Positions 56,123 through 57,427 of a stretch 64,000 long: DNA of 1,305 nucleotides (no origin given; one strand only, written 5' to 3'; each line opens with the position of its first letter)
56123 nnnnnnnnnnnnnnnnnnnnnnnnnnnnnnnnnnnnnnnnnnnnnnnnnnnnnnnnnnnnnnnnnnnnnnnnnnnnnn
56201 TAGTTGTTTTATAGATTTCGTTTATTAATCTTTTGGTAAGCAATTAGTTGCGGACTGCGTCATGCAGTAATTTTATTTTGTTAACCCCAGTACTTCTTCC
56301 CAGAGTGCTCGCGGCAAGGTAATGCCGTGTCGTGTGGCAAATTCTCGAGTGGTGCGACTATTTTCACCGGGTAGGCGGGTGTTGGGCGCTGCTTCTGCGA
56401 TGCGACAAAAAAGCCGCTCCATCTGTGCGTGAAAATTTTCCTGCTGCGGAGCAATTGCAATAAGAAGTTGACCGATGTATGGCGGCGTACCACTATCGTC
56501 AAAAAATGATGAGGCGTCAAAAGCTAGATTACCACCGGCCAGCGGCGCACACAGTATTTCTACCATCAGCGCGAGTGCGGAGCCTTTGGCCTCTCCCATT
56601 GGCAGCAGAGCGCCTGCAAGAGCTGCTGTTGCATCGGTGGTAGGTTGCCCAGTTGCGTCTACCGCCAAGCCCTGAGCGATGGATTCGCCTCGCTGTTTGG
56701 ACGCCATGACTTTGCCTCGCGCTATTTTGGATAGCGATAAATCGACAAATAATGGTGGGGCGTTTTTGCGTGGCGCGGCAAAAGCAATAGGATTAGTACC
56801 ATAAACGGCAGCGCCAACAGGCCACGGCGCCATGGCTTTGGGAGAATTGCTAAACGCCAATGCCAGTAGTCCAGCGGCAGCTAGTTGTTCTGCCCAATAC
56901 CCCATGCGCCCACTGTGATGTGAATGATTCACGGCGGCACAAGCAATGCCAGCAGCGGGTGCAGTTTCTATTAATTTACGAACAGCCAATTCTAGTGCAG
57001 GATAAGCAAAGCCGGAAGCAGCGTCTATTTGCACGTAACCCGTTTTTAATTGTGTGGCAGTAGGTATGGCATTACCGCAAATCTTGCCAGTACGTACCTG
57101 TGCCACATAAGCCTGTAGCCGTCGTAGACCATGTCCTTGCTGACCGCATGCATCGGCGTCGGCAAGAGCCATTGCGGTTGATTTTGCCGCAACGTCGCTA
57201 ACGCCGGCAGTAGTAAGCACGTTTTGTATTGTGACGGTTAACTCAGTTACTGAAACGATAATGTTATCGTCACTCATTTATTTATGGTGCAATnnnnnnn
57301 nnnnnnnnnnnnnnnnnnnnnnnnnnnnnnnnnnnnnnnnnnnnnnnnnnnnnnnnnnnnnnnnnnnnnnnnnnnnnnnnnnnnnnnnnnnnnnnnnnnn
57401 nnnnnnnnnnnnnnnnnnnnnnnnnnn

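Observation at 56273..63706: Seven-gene TRAP-transporter/dehydrogenase operon matching the DHPS (2,3-dihydroxypropane-1-sulfonate) catabolic gene set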

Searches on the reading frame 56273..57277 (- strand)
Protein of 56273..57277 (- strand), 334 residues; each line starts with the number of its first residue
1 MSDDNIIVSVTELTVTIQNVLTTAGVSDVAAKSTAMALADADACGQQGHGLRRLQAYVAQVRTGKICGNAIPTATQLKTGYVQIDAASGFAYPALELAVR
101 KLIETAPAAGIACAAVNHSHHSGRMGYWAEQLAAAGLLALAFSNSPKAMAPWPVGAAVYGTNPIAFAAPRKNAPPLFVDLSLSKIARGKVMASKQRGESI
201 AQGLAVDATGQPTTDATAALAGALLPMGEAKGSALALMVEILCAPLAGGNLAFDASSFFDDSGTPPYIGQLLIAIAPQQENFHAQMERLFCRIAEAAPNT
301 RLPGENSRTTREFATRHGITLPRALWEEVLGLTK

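Call 3: search_protein_families(library=pfam, proteins=[window:56273-57277:-])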
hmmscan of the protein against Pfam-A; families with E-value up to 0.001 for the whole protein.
window:56273-57277:- (334 aa): 1 family
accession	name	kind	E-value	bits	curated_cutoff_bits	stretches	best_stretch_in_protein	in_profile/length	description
PF02615.19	Ldh_2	-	2.7e-93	313.2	38.8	1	8-329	1-332/333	Malate/L-lactate dehydrogenase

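Call 4: search_protein_families(library=ncbifam, proteins=[window:56273-57277:-])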
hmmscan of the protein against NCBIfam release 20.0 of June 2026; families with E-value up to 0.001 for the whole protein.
window:56273-57277:- (334 aa): 5 families
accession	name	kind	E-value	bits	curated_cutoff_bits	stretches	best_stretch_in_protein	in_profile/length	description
NF040650.1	sulfolac_dhydr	equivalog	1.3e-52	179.1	500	1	15-329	10-326/339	L-sulfolactate dehydrogenase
NF007504.0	PRK10098.1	equivalog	7.5e-51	172.9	336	1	8-329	7-337/360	malate/lactate/ureidoglycolate dehydrogenase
NF011599.0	PRK15025.1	equivalog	1.1e-45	156.4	356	1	8-325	3-327/349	ureidoglycolate dehydrogenase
TIGR03175.1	AllD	equivalog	6e-43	147.3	496.2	1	8-325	3-327/349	ureidoglycolate dehydrogenase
NF009750.0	PRK13260.1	equivalog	1.1e-36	126.7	316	1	8-330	3-330/332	3-dehydro-L-gulonate 2-dehydrogenase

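Call 6: search_solved_structures(query=window:56273-57277:-)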
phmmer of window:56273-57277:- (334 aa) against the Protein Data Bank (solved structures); distinct sequences matched with E-value up to 0.001: 13.
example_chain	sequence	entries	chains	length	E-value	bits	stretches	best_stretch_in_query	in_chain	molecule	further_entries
1wtj_A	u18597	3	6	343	6.3e-55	189.9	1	8-328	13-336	ureidoglycolate dehydrogenase | delta1-piperideine-2-carboxylate reductase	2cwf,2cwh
3uoe_A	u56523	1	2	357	1.1e-39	139.8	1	21-331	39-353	Dehydrogenase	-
1vbi_A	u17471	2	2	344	2.9e-38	135.1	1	18-329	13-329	Type 2 malate/lactate dehydrogenase | malate/L-lactate dehydrogenase family protein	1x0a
2g8y_A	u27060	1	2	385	1.5e-33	119.7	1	16-329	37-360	Malate/L-lactate dehydrogenases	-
4h8a_A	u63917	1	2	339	2.7e-33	118.8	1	13-285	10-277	Ureidoglycolate dehydrogenase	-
4fjs_A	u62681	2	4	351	3e-33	118.6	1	13-285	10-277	Ureidoglycolate dehydrogenase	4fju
1xrh_A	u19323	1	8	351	3.4e-33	118.5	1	13-285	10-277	Ureidoglycolate Dehydrogenase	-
2x06_A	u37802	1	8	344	1.9e-32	116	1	17-299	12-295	L-SULFOLACTATE DEHYDROGENASE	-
1v9n_A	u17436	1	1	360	3.9e-29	105.1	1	9-252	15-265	Malate dehydrogenase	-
1z2i_A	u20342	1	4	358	6e-26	94.7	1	9-279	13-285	malate dehydrogenase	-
1s20_A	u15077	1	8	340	8.7e-24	87.6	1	10-332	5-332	Hypothetical oxidoreductase yiaK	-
1nxu_A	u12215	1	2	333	9.4e-24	87.5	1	10-331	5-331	Hypothetical oxidoreductase yiaK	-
3i0p_A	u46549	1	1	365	1.4e-13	54.1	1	9-221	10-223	Malate dehydrogenase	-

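Call 48: search_dna_similar(query=window:56273-57277:-, collection=plasmids, mode=protein, max_rows=25)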
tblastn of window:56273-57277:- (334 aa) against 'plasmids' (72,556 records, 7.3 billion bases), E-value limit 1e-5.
Records with a match: 737; places in all: 991; records where one place covers at least 80% of the query: 683.
Best place of each record, by identity: <60% 737.
By first word of the organism name: Rhizobium 156; Sinorhizobium 142; Phaeobacter 58; Paracoccus 33; Thermus 22; Azospirillum 19; Streptomyces 18; Shinella 17; Ensifer 16; Agrobacterium 15; and 92 more.
By predicted mobility (MOB-suite, as given by PLSDB): non-mobilizable 434; conjugative 192; mobilizable 111.
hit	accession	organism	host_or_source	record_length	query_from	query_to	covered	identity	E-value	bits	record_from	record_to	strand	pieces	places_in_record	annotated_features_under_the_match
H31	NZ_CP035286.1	Paracoccus versutus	whole organism,soil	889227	21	329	93%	50.6%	4e-74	255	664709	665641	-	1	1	Ldh family oxidoreductase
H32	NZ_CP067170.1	Paracoccus aestuarii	cell culture,isolated from tidal flat ...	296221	17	332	95%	49.2%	2e-71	247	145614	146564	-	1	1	Ldh family oxidoreductase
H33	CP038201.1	Paracoccus ferrooxidans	single cell,bioreactor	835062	21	329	93%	49.5%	1e-72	251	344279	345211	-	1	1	Ldh family oxidoreductase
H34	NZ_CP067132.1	Paracoccus seriniphilus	cell culture,washing water of Bugula ...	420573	8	332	97%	46.4%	5e-70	243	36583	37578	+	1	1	Ldh family oxidoreductase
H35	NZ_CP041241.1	Sinorhizobium mexicanum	Acaciella angustissima,cell culture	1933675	5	329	97%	45.9%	5e-69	241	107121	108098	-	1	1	none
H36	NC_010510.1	Methylobacterium radiotolerans JCM 2831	-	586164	8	332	97%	45.3%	1e-62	222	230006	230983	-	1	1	Ldh family oxidoreductase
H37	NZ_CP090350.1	Methylobacterium oryzae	single cell,soil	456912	25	332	92%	46.6%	1e-62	222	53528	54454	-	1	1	Ldh family oxidoreductase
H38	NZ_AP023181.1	Paraburkholderia sp. PGU19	Physopelta gutta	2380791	8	333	98%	43.0%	2e-58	210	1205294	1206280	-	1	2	none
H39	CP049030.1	Rhodobacteraceae bacterium SC52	Apostichopus japonicus,pure ...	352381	4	319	95%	42.9%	1e-55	202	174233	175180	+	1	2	Ldh family oxidoreductase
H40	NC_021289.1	Caballeronia insecticola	-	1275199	13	329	95%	41.3%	2e-36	146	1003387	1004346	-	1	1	none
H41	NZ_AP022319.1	Burkholderia sp. THE68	Togo hemipterus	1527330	18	325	92%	41.8%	1e-37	149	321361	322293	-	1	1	none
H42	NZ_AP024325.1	Caballeronia sp. NK8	-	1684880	18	325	92%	41.8%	2e-37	149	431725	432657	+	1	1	none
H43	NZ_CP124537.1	Fuscovulum ytuae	pure culture,sediment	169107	8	321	94%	40.4%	2e-47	178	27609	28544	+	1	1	Ldh family oxidoreductase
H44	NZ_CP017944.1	Phyllobacterium zundukense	Oxytropis triphylla,cell culture,root ...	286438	1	329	99%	38.6%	3e-46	175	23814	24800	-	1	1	Ldh family oxidoreductase | ABC transporter ATP-binding protein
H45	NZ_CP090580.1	Methylobacterium radiotolerans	Pure isolate,Urban soil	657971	38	275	71%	51.7%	2e-58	210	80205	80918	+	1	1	Ldh family oxidoreductase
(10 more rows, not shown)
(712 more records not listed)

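Call 70: find_homologous_proteins(query=window:56273-57277:-, max_evalue=1e-30)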
Query window:56273-57277:- (334 aa): 4579 proteins with E <= 1e-30 among 8000 candidates; the best 120 are listed.
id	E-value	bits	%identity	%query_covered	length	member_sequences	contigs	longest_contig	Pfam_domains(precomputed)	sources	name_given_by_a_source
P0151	7.8e-94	333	50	98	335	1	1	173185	PF02615.20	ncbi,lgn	-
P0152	1.1e-91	325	51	98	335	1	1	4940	PF02615.20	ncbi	-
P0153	1.3e-91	325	50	98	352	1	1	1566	PF02615.20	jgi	jgi:(2R)-3-sulfolactate dehydrogenase (NADP+)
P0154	2.5e-91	324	50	99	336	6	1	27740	PF02615.20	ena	-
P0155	8.1e-91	323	50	98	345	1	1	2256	PF02615.20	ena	-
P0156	1.5e-90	322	48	99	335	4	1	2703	PF02615.20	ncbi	-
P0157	1.5e-90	322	50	98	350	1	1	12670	PF02615.20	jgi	jgi:(2R)-3-sulfolactate dehydrogenase (NADP+)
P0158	1.6e-90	322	48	98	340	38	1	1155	PF02615.20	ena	-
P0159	1.6e-90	322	50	99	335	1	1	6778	PF02615.20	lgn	-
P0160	2.6e-90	321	50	97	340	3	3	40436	PF02615.20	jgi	jgi:(2R)-3-sulfolactate dehydrogenase (NADP+)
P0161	2.9e-90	321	51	98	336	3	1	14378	PF02615.20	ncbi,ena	-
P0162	3.5e-90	321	51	99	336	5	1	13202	PF02615.20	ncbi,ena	-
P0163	4.0e-90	320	50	97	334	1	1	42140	PF02615.20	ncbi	-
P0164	4.2e-90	320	50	99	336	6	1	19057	PF02615.20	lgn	-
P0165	7.3e-90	319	49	96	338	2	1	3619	PF02615.20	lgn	-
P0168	2.7e-89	318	50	98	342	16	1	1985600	PF02615.20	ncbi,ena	-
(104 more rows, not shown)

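Call 71: find_encoding_contigs(protein=P0168, flank=10000, max_places=1)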
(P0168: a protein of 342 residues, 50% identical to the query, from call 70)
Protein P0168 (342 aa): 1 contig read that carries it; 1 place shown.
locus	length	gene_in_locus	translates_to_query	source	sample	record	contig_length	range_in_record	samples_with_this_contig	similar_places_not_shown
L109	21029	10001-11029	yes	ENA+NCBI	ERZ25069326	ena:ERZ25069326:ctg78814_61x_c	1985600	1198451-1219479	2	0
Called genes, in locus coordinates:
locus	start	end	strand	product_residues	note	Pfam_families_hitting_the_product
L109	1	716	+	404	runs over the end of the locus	PF07219:HemY_N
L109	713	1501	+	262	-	PF00378:ECH_1, PF16113:ECH_2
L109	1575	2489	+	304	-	PF03446:NAD_binding_2, PF14833:NAD_binding_11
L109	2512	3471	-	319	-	PF01300:Sua5_yciO_yrdC, PF03481:Sua5_C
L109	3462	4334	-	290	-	PF01259:SAICAR_synt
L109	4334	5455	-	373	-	PF22660:RS_preATP-grasp-like, PF02786:CPSase_L_D2 (weak), PF02222:ATP-grasp, PF17769:PurK_C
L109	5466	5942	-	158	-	PF00731:AIRC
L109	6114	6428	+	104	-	PF00829:Ribosomal_L21p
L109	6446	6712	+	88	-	PF01016:Ribosomal_L27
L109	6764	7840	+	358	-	PF01018:GTP1_OBG, PF01926:MMR_HSR1, PF02421:FeoB_N (weak)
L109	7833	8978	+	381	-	PF00696:AA_kinase, PF01472:PUA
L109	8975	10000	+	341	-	PF00348:polyprenyl_synt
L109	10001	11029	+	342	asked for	PF02615:Ldh_2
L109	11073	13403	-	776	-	PF13491:FtsK_4TM, PF17854:FtsK_alpha, PF01580:FtsK_SpoIIIE, PF09397:FtsK_gamma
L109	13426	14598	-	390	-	PF00162:PGK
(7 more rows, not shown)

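Call 72: find_encoding_contigs(protein=P0151, flank=10000, max_places=1)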
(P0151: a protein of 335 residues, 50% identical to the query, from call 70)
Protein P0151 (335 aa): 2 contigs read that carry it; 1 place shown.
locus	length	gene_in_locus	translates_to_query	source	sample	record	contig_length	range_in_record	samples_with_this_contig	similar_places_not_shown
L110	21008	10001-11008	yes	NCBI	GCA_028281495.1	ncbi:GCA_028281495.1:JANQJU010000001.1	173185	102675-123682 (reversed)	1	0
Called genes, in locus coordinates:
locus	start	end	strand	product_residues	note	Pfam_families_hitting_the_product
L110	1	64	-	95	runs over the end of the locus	-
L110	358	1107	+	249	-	PF00392:GntR, PF07702:UTRA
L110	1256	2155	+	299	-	PF00294:PfkB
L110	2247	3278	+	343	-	PF01791:DeoC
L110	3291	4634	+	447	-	PF02952:Fucose_iso_C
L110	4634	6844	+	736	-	PF13802:Gal_mutarotas_2, PF01055:Glyco_hydro_31_2nd, PF21365:Glyco_hydro_31_3rd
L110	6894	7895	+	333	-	PF00291:PALP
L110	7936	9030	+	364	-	PF03601:Cons_hypoth698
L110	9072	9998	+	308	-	PF00389:2-Hacid_dh, PF02826:2-Hacid_dh_C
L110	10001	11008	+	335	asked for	PF02615:Ldh_2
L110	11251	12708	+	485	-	PF00171:Aldedh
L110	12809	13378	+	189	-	PF10504:DUF2452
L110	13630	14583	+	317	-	PF00158:Sigma54_activat, PF14532:Sigma54_activ_2, PF01078:Mg_chelatase (faint), PF07728:AAA_5 (weak), PF25601:AAA_lid_14, PF02954:HTH_8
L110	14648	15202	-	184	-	-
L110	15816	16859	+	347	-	PF01547:SBP_bac_1, PF13416:SBP_bac_8, PF13531:SBP_bac_11 (weak), PF13343:SBP_bac_6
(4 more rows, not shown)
